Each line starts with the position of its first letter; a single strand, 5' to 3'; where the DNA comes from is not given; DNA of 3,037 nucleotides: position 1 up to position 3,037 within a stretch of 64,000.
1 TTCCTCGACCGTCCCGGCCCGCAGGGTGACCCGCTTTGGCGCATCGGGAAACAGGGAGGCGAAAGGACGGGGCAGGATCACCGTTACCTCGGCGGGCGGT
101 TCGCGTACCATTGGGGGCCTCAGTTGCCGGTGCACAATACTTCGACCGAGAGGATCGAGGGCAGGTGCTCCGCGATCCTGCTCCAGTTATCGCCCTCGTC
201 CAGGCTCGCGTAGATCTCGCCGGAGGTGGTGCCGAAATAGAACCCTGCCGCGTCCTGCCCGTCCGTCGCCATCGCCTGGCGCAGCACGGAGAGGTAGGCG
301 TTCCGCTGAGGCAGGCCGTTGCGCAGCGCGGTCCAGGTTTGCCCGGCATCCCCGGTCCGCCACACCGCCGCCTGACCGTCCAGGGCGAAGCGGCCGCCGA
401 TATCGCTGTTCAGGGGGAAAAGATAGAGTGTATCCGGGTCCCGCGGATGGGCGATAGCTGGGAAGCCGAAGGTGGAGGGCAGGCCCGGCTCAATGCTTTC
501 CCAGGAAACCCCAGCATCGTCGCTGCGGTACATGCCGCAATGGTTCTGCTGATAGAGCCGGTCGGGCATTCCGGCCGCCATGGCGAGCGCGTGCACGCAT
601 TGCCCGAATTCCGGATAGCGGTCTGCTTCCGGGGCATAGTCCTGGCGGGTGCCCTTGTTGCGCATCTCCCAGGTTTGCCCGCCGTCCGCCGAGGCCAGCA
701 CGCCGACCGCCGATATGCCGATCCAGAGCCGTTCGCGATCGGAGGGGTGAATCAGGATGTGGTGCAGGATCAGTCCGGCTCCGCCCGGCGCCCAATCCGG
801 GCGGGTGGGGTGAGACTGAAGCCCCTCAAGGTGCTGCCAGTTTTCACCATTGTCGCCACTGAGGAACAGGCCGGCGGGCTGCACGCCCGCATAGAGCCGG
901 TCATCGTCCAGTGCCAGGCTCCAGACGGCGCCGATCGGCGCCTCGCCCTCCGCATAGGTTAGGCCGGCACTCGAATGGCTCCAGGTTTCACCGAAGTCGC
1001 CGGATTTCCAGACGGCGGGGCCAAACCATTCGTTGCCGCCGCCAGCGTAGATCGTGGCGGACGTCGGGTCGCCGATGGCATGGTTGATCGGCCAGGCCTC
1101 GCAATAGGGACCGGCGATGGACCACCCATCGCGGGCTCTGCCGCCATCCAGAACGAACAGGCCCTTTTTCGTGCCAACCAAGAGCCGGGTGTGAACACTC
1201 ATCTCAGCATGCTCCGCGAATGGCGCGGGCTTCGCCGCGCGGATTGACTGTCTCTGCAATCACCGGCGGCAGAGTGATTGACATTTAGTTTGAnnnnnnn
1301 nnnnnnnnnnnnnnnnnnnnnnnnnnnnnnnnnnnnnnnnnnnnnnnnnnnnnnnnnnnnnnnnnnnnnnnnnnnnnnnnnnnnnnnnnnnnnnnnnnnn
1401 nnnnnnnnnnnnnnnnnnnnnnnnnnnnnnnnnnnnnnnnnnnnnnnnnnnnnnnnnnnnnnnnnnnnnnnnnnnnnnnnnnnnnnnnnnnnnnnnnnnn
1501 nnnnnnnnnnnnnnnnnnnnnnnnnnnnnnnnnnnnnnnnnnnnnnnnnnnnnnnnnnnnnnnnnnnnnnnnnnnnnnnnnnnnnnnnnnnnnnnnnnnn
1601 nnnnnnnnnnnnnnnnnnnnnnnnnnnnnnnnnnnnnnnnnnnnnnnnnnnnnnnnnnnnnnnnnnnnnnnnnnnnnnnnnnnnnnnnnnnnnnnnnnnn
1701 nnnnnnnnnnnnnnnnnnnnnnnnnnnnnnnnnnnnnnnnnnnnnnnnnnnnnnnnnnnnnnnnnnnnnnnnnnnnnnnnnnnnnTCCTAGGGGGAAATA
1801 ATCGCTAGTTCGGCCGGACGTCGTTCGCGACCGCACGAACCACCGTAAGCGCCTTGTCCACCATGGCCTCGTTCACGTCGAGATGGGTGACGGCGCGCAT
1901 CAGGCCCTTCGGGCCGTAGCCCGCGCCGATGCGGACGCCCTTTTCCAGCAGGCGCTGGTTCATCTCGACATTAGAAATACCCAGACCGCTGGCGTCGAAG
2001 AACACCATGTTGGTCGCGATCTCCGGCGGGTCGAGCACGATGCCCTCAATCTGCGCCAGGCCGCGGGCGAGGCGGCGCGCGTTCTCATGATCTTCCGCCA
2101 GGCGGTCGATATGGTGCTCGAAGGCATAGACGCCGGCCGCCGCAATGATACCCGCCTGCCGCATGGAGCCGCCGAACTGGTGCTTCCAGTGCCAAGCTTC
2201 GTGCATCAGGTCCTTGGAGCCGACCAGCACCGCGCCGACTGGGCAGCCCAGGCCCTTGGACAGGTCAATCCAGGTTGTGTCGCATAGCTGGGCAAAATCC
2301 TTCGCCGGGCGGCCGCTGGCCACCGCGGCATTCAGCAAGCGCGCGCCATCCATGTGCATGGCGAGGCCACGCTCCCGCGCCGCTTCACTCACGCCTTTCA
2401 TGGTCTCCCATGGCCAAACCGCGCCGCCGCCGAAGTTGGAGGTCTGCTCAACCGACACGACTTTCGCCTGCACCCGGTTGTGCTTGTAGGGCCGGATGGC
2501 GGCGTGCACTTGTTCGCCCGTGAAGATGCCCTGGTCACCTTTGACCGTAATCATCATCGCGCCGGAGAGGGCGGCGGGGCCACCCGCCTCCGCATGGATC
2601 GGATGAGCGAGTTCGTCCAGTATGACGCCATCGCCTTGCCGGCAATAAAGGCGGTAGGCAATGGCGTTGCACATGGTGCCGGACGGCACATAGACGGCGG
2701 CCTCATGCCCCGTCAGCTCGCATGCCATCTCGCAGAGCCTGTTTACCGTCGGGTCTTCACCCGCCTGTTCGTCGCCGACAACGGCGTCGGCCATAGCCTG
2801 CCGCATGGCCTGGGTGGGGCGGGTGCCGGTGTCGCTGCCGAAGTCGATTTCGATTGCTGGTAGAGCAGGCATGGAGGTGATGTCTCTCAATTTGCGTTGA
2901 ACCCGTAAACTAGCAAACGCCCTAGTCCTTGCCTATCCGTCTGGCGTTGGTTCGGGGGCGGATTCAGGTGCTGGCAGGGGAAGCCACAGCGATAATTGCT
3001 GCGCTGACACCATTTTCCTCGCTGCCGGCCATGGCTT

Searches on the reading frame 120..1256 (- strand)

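Call 78: search_protein_families(library=pfam, proteins=[window:120-1256:-], max_evalue=0.00001)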
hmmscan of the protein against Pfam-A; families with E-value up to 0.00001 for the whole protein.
window:120-1256:- (378 aa): 2 families
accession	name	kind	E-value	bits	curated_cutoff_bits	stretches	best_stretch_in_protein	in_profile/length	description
PF15902.12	Sortilin-Vps10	-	5.1e-12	45.8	33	0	297-361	2-60/446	Sortilin, neurotensin receptor 3,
PF02012.26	BNR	-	9.3e-08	31.4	27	0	189-197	3-11/12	BNR/Asp-box repeat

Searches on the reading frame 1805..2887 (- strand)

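Call 78: search_protein_families(library=pfam, proteins=[window:1805-2887:-], max_evalue=0.00001)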
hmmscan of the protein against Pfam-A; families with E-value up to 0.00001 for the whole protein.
window:1805-2887:- (360 aa): 1 family
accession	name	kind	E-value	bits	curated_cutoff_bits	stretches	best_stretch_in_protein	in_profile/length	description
PF01212.27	Beta_elim_lyase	-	1.9e-94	316.7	27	1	15-299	1-287/288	Beta-eliminating lyase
